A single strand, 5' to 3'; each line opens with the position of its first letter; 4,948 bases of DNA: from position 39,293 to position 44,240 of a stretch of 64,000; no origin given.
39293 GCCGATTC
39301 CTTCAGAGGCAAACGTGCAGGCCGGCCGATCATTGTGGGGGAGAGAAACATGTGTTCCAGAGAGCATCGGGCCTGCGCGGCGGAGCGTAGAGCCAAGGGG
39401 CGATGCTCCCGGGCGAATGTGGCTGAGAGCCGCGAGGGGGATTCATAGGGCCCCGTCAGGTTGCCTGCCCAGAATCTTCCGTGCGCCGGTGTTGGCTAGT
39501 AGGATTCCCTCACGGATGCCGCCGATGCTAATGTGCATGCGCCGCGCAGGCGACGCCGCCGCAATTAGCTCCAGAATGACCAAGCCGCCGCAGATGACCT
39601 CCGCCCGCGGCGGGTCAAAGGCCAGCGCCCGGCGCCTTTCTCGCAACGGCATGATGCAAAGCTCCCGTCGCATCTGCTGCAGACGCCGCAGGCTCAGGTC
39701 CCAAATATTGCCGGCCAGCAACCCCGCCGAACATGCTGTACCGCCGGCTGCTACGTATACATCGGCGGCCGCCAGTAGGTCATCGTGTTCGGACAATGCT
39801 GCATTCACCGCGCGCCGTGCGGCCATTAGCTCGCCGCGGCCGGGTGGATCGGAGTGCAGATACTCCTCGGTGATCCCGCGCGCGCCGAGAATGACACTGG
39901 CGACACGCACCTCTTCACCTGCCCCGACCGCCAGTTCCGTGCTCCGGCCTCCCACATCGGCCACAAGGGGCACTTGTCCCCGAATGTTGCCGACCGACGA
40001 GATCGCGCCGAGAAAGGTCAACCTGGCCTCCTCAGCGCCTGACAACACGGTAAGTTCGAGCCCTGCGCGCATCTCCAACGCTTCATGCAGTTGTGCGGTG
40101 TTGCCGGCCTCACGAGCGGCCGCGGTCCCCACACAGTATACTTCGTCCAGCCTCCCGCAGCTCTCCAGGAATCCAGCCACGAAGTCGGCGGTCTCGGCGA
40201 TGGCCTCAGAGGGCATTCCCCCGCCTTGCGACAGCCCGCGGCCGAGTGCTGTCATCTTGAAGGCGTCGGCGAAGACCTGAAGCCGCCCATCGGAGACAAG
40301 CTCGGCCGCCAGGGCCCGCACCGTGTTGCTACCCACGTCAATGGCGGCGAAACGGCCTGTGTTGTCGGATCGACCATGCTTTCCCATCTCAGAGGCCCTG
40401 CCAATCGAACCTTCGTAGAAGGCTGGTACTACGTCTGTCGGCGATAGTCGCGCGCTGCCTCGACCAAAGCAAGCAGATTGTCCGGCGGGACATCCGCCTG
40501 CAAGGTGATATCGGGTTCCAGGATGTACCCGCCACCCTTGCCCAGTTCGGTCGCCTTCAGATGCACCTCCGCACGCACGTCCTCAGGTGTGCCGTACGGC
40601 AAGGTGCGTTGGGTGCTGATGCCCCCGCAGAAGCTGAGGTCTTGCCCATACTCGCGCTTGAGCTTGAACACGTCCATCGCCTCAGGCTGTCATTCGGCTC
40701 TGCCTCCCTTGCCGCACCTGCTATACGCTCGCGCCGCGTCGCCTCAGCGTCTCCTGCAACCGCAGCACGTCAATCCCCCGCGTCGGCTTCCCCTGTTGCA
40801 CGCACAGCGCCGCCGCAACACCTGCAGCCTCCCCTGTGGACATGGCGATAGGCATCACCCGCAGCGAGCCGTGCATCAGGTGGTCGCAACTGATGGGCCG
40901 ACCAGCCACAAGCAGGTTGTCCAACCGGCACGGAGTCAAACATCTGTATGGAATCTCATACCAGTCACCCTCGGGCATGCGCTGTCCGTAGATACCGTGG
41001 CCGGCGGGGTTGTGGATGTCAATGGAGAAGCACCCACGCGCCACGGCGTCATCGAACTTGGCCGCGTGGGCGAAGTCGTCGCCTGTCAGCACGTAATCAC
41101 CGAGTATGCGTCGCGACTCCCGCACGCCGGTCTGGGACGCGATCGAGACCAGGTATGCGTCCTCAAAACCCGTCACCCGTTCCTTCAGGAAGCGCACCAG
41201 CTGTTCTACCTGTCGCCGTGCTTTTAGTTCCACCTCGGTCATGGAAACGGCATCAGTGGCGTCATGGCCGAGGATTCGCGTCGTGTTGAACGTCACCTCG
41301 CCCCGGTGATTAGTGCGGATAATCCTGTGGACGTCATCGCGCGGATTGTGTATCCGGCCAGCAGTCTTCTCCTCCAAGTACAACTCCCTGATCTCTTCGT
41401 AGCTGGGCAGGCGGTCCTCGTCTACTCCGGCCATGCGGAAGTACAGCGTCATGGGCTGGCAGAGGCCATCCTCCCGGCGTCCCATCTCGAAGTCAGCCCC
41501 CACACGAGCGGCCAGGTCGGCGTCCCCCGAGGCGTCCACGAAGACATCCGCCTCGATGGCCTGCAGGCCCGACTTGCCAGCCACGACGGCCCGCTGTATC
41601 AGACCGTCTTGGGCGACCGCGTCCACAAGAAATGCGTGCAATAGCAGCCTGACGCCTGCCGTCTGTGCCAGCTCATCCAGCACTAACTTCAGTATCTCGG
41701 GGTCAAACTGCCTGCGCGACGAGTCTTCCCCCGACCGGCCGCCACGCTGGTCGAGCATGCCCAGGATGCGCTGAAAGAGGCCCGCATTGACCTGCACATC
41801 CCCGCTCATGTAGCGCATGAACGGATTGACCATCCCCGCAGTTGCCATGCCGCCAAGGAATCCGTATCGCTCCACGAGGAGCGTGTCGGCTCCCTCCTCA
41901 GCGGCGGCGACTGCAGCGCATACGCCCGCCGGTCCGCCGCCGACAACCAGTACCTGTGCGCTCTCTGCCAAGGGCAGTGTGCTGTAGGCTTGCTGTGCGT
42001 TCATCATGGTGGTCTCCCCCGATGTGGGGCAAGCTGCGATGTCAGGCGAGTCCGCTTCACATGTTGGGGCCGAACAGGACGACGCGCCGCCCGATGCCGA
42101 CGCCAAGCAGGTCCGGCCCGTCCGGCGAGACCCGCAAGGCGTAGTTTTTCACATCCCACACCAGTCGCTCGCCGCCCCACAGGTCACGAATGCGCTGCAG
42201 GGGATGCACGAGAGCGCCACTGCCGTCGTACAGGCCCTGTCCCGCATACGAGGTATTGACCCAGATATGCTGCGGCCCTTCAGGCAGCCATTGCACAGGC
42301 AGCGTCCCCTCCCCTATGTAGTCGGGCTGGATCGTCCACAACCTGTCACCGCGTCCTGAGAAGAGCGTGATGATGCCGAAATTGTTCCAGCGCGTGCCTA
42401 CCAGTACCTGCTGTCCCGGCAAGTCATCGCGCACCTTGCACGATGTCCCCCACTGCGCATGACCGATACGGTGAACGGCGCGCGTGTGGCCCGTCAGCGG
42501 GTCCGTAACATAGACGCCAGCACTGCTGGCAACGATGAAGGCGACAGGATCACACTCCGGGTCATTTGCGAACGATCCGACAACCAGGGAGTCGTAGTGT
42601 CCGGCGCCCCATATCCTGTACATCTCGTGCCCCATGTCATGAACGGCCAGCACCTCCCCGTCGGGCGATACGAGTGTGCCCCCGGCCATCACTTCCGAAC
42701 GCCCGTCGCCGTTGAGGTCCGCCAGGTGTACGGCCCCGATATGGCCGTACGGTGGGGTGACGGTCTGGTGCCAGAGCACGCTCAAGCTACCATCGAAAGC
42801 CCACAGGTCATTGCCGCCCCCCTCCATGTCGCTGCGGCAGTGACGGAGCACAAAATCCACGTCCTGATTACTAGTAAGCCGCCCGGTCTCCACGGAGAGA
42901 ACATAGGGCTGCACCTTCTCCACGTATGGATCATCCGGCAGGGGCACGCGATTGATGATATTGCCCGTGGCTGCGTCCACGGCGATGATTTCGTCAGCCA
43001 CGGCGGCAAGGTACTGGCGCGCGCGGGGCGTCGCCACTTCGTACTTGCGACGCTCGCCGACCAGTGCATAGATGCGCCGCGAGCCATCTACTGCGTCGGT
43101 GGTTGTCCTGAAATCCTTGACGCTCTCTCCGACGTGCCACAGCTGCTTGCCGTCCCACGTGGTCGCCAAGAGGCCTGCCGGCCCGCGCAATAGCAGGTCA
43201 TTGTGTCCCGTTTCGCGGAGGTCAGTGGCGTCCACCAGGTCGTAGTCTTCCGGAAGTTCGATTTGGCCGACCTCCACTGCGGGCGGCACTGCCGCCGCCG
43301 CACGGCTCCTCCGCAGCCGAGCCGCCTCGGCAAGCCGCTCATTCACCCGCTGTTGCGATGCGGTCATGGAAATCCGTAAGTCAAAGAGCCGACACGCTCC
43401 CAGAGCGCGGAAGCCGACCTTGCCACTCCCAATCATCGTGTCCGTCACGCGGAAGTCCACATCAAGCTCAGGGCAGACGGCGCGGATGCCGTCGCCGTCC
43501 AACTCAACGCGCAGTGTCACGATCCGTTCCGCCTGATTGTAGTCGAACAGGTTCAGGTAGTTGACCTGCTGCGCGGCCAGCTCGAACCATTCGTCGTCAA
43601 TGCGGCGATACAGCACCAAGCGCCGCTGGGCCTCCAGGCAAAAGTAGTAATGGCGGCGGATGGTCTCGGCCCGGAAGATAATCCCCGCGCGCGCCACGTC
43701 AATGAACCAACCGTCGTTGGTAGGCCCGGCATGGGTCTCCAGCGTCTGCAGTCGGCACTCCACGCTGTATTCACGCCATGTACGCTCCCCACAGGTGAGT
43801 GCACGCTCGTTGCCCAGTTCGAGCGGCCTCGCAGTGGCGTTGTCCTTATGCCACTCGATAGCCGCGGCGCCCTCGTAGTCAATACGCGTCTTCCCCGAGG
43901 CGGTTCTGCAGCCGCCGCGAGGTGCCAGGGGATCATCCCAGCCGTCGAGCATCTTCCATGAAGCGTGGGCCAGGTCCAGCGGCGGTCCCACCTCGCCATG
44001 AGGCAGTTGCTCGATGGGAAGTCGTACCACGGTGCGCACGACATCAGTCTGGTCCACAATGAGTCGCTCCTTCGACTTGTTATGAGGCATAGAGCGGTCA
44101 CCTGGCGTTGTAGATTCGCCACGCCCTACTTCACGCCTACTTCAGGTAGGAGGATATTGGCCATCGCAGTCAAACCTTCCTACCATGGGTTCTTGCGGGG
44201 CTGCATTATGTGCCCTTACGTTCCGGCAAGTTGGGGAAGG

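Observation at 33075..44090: Accessory cluster combining Gfo/Idh/MocA oxidoreductase, DUF1080 protein, DegT aminotransferase, two CE4 deacetylases, a ureohydrolase and a URO-D-like enzyme: candidate oxidative / amino-sugar glycan processing pathway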

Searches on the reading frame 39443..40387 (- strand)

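Call 3: search_protein_families(library=pfam, proteins=[window:39443-40387:-], max_evalue=0.01)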
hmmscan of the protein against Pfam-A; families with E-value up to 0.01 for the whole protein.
window:39443-40387:- (314 aa): 1 family
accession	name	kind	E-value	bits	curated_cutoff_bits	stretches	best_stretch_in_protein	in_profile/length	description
PF02541.22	Ppx-GppA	-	2.4e-36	126.1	27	1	33-298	7-280/285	Ppx/GppA phosphatase family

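Call 6: search_protein_families(library=ncbifam, proteins=[window:39443-40387:-], max_evalue=0.01)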
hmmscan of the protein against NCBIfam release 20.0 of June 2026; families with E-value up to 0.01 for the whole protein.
window:39443-40387:- (314 aa): 3 families
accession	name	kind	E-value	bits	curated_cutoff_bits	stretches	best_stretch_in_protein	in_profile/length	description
TIGR03706.1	exo_poly_only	exception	2.3e-47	161.7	307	1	12-298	1-297/300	exopolyphosphatase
NF008260.0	PRK11031.1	equivalog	7.4e-19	68.1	624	1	10-296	5-296/496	guanosine-5'-triphosphate,3'-diphosphate diphosphatase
NF008108.0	PRK10854.1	equivalog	1.8e-18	66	864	1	7-298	7-304/513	exopolyphosphatase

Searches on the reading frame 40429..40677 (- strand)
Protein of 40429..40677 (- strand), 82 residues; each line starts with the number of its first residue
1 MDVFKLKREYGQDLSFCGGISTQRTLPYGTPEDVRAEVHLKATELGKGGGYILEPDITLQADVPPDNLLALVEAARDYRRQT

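Call 29: search_protein_families(library=pfam, proteins=[window:40429-40677:-], max_evalue=10)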
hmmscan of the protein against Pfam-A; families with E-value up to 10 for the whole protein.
window:40429-40677:- (82 aa): 1 family
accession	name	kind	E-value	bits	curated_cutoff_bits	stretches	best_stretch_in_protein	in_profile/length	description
PF01208.23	URO-D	-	7.6e-07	28.9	23.9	1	3-78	272-346/346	Uroporphyrinogen decarboxylase (URO-D)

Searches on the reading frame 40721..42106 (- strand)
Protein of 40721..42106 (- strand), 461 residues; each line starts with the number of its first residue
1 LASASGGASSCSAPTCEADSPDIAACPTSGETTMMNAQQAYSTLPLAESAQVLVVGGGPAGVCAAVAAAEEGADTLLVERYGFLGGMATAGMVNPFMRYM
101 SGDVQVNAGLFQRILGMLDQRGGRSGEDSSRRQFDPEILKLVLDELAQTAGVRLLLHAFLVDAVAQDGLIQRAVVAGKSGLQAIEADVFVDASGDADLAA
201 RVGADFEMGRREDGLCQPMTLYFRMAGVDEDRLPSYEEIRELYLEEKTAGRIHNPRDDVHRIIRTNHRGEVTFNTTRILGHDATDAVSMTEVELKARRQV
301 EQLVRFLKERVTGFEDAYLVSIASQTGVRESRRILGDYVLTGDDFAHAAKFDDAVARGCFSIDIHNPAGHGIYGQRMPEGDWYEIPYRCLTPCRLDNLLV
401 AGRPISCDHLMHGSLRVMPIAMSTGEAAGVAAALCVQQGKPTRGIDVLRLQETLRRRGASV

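Call 3: search_protein_families(library=pfam, proteins=[window:40721-42106:-], max_evalue=0.01)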
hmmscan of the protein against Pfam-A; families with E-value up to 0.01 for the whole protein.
window:40721-42106:- (461 aa): 12 families
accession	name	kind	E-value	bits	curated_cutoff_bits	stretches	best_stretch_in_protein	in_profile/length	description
PF12831.13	FAD_oxidored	-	1.3e-125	420.5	27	1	51-454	1-416/416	FAD dependent oxidoreductase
PF01266.30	DAO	-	7.5e-06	26.1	27.9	1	52-102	2-56/353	FAD dependent oxidoreductase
PF07992.20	Pyr_redox_2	-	1.1e-05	25.4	26.1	1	51-80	2-31/291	Pyridine nucleotide-disulphide oxidoreductase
PF00890.30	FAD_binding_2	-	2.6e-05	24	20.4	1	52-86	2-36/414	FAD binding domain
PF13450.12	NAD_binding_8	-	3e-05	24.7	21.9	1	54-90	1-37/68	NAD(P)-binding Rossmann-like domain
PF00070.33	Pyr_redox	-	3.4e-05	24.7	22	0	52-85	2-35/82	Pyridine nucleotide-disulphide oxidoreductase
PF01134.28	GIDA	-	3.5e-05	23.5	22.1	1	51-79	1-29/391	Glucose inhibited division protein A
PF01494.25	FAD_binding_3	-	4.2e-05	23.4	22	1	50-82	2-34/349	FAD binding domain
PF03486.20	HI0933_like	-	0.00041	20.3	50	1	51-81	2-32/244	HI0933-like protein Rossmann domain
PF01262.27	AlaDh_PNT_C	-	0.0048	16.8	23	0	38-78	17-57/214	Alanine dehydrogenase/PNT, C-terminal domain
PF01946.23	Thi4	-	0.0063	16.2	26.2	0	49-93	17-63/235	Thi4 family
PF04820.20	Trp_halogenase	-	0.0072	15.7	21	0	133-197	154-215/458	Tryptophan halogenase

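Call 6: search_protein_families(library=ncbifam, proteins=[window:40721-42106:-], max_evalue=0.01)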
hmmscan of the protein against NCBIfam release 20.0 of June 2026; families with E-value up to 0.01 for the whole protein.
window:40721-42106:- (461 aa): 60 families (the best 25 are shown)
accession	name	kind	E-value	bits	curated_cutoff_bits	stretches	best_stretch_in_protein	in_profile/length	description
TIGR02032.1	GG-red-SF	subfamily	2.2e-10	40.7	158.8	1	52-228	3-176/297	geranylgeranyl reductase family protein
NF005511.0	PRK07121.1-4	equivalog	4.5e-08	32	466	1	42-93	13-64/553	FAD-binding protein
TIGR03997.1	mycofact_OYE_2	equivalog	1.6e-07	30.1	793.15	1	43-95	372-425/645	mycofactocin system FadH/OYE family oxidoreductase 2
NF005512.0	PRK07121.1-5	subfamily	7.4e-07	28.1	812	1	38-102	10-71/489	FAD-binding protein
NF009478.0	PRK12844.1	equivalog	1.5e-06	26.9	789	1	48-88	7-47/559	3-ketosteroid-delta-1-dehydrogenase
NF004789.0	PRK06134.1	subfamily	2.2e-06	26.6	747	1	45-89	8-52/581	FAD-dependent oxidoreductase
NF005691.0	PRK07494.1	equivalog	3.6e-06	25.8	459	1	48-99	7-58/404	UbiH/UbiF family hydroxylase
NF005510.0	PRK07121.1-3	subfamily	3.9e-06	25.9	481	1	49-93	22-66/492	FAD-binding protein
NF009477.0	PRK12843.1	equivalog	4e-06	25.6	758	1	39-89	6-56/578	FAD-dependent oxidoreductase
NF006130.0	PRK08274.1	equivalog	4.2e-06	25.8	369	1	49-80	5-36/467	FAD-dependent tricarballylate dehydrogenase TcuA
TIGR03467.1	HpnE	equivalog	8.3e-06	25.4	283.05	1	52-90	1-39/430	hydroxysqualene dehydroxylase HpnE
NF005508.0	PRK07121.1-1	equivalog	1.9e-05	23.4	537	1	45-89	16-60/497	FAD-binding protein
NF009410.0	PRK12771.1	subfamily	2.6e-05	23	516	1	49-92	138-181/566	NAD(P)-binding protein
NF053677.1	Desat2ChcC2Cyan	equivalog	2.8e-05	22.7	900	1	51-88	2-39/558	4-oxocyclohex-2-ene-1-carboxylate 5-dehydrogenase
NF041778.1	hetero_SS_HdrA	equivalog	3.1e-05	22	1400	1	37-89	130-183/771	ferredoxin:CoB-CoM heterodisulfide reductase subunit HdrA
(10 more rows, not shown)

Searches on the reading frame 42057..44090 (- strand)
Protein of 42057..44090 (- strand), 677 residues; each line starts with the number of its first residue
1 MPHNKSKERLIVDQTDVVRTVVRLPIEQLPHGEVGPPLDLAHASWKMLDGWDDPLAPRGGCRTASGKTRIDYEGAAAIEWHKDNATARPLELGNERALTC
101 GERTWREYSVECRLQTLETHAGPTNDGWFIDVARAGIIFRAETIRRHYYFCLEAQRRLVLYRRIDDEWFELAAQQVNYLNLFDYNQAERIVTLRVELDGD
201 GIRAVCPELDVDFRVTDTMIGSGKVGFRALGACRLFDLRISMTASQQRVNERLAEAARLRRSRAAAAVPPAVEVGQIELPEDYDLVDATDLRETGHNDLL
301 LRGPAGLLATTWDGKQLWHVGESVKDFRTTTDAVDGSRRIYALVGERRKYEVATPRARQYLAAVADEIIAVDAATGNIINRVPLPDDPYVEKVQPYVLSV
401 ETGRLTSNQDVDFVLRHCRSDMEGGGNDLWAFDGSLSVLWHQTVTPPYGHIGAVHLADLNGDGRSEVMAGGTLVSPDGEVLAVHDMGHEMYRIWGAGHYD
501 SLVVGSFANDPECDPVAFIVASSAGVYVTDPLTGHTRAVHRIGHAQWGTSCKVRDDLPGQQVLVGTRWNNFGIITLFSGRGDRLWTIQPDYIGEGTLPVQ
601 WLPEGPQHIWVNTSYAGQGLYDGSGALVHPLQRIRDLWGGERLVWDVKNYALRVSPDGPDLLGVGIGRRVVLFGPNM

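Call 3: search_protein_families(library=pfam, proteins=[window:42057-44090:-], max_evalue=0.01)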
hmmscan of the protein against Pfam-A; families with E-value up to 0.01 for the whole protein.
window:42057-44090:- (677 aa): 2 families
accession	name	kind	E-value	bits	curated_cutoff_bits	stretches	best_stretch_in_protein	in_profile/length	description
PF13517.12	FG-GAP_3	-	0.0007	20.6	26.9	1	408-468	5-60/61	FG-GAP-like repeat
PF13360.13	PQQ_2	-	0.002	18.3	27.6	1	313-480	12-130/233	Outer membrane protein assembly factor BamB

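Call 6: search_protein_families(library=ncbifam, proteins=[window:42057-44090:-], max_evalue=0.01)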
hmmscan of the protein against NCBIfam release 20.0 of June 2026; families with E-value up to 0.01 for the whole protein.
window:42057-44090:- (677 aa): 0 families

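Call 47: find_homologous_proteins(query=window:42057-44090:-, max_evalue=0.001)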
Query window:42057-44090:- (677 aa): 47 proteins with E <= 0.001 among 8000 candidates.
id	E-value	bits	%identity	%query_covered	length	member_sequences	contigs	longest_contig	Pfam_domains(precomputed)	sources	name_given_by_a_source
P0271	0.0e+0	1558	100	98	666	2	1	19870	-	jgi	-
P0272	0.0e+0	1132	73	98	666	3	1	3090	-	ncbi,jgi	-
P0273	0.0e+0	1117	73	97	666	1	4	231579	-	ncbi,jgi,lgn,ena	-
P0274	2.6e-292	989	65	97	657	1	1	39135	-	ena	-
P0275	1.4e-236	805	58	97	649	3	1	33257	-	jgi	-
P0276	8.2e-233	793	55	98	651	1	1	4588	-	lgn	-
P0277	2.8e-232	791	56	98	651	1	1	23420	-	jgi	-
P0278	2.6e-231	788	57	97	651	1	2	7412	-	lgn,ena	-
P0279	5.7e-219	747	53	97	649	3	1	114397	-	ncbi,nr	ncbi:MAG: hypothetical protein U9R79_02390 [Armatimonadota bacterium]|nr:hypothetical protein [Armat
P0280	1.4e-216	739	53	96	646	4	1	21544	-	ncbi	-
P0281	3.9e-216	738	54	96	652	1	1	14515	-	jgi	-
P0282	2.3e-213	728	53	97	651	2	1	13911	-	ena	-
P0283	7.1e-211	720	52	94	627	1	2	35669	-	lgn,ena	-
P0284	4.1e-208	711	52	97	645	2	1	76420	-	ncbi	ncbi:MAG: hypothetical protein ACOX9R_03360 [Armatimonadota bacterium]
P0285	4.5e-208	711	51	98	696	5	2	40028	-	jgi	-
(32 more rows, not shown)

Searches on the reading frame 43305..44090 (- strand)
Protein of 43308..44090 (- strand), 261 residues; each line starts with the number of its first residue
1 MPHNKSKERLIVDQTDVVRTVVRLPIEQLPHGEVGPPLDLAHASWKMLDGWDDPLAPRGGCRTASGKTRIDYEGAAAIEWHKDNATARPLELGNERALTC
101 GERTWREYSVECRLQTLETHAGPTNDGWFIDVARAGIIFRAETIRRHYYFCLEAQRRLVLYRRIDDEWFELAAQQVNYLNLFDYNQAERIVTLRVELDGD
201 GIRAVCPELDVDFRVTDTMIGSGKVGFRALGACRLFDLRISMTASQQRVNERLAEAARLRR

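Call 29: search_protein_families(library=pfam, proteins=[window:43308-44090:-], max_evalue=10)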
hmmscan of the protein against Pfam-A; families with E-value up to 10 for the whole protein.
seq(261 aa): 0 families

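Call 53: predict_structure(alignment_id=A3)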
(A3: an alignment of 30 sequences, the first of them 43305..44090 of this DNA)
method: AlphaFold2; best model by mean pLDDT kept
length: 262 residues; sequences in the alignment: 30
mean_pLDDT: 90.1   pTM: 0.88
mean pLDDT of the five models: 90.1, 89.7, 89.7, 88.9, 88.8
residues with pLDDT >= 90: 194; 70-90: 39; 50-70: 25; < 50: 4
segments of 3 or more residues with pLDDT < 50: none
pLDDT, mean of each block of 10 residues (from residue 1): 51 70 97 92 95 84 87 97 77 87 98 96 81 96 97 97 96 93 71 98 98 98 97 97 97 97 92
secondary structure, 60 per line:
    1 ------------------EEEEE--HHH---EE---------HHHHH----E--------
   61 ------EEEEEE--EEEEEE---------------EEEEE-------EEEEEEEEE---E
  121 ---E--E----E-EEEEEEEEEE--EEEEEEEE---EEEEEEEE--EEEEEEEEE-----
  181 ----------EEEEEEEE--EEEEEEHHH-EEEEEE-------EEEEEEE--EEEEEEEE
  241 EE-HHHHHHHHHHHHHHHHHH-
elements in order: E19-23 H43-47 E67-72 E75-80 E96-100 E108-116 E134-143 E146-153 E157-164 E167-175 E191-198 E201-206 E211-216 E224-230 E233-242 H244-261

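Call 56: fold_search(model_id=the predicted structure, library=pdb)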
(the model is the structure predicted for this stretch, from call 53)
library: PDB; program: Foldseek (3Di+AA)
matches with E <= 10: 1534; with E <= 0.001: 403
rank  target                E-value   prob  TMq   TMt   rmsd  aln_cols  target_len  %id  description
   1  4b1m_C                9.4e-08  1.00  0.47  0.73   4.0       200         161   11  CARBOHYDRATE BINDING MODULE CBM66 FROM BACILLUS SUBTILIS (released 2012-12-12)
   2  3zr5_A                9.9e-08  1.00  0.49  0.22   4.6       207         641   14  STRUCTURE OF GALACTOCEREBROSIDASE FROM MOUSE (released 2011-09-28)
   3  4b1m_A                1.2e-07  1.00  0.45  0.68   3.8       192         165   12  CARBOHYDRATE BINDING MODULE CBM66 FROM BACILLUS SUBTILIS (released 2012-12-12)
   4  4azz_A                2.0e-07  1.00  0.48  0.72   3.6       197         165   11  Carbohydrate binding module CBM66 from Bacillus subtilis (released 2012-07-25)
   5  4b1m_B                2.2e-07  1.00  0.45  0.69   3.9       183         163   11  CARBOHYDRATE BINDING MODULE CBM66 FROM BACILLUS SUBTILIS (released 2012-12-12)
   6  4ccc_A                2.5e-07  1.00  0.49  0.22   4.5       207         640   14  STRUCTURE OF MOUSE GALACTOCEREBROSIDASE WITH 4NBDG: ENZYME-SUBSTRATE COMPLEX (released 2013-12-11)
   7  4b1l                  2.8e-07  1.00  0.48  0.74   3.6       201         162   11  CARBOHYDRATE BINDING MODULE CBM66 FROM BACILLUS SUBTILIS (released 2012-12-12)
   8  5nxb_A                4.7e-07  1.00  0.49  0.22   4.4       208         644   12  Mouse galactocerebrosidase in complex with saposin A (released 2017-05-24)
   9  4jqt_A                2.1e-06  1.00  0.46  0.30   7.5       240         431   13  Crystal structure of a putative glycosyl hydrolase (BT3469) from Bacteroides thetaiotaomicron VPI-5482 at 2.49 A resol (released 2013-04-17)
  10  8aa2_E                2.4e-06  1.00  0.43  0.24   4.4       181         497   12  Inactive levan utilisation machinery (utilisome) in the presence of levan fructo-oligosaccharides DP 15-25 (released 2023-06-07)
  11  4w65                  2.4e-06  1.00  0.47  0.52   6.7       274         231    9  Crystal Structure of Glycosyl hydrolase family protein from Mycobacterium fortuitum (released 2014-09-03)
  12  8a9y_E                3.1e-06  1.00  0.38  0.22   8.4       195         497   11  Substrate-free levan utilisation machinery (utilisome) (released 2023-06-07)
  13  1oq1_C                3.5e-06  1.00  0.43  0.50   9.6       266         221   11  Crystal Structure of Protein of Unknown Function with Galectin-like Fold from Bacillus subtilis (released 2003-09-23)
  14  8c8g_A                3.9e-06  1.00  0.43  0.10   8.4       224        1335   11  Cryo-EM structure of BoNT/Wo-NTNH complex (released 2023-10-04)
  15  6r3u_A                4.1e-06  1.00  0.39  0.22   8.6       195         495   10  Endo-levanase BT1760 mutant E221A from Bacteroides thetaiotaomicron complexed with levantetraose (released 2019-06-19)
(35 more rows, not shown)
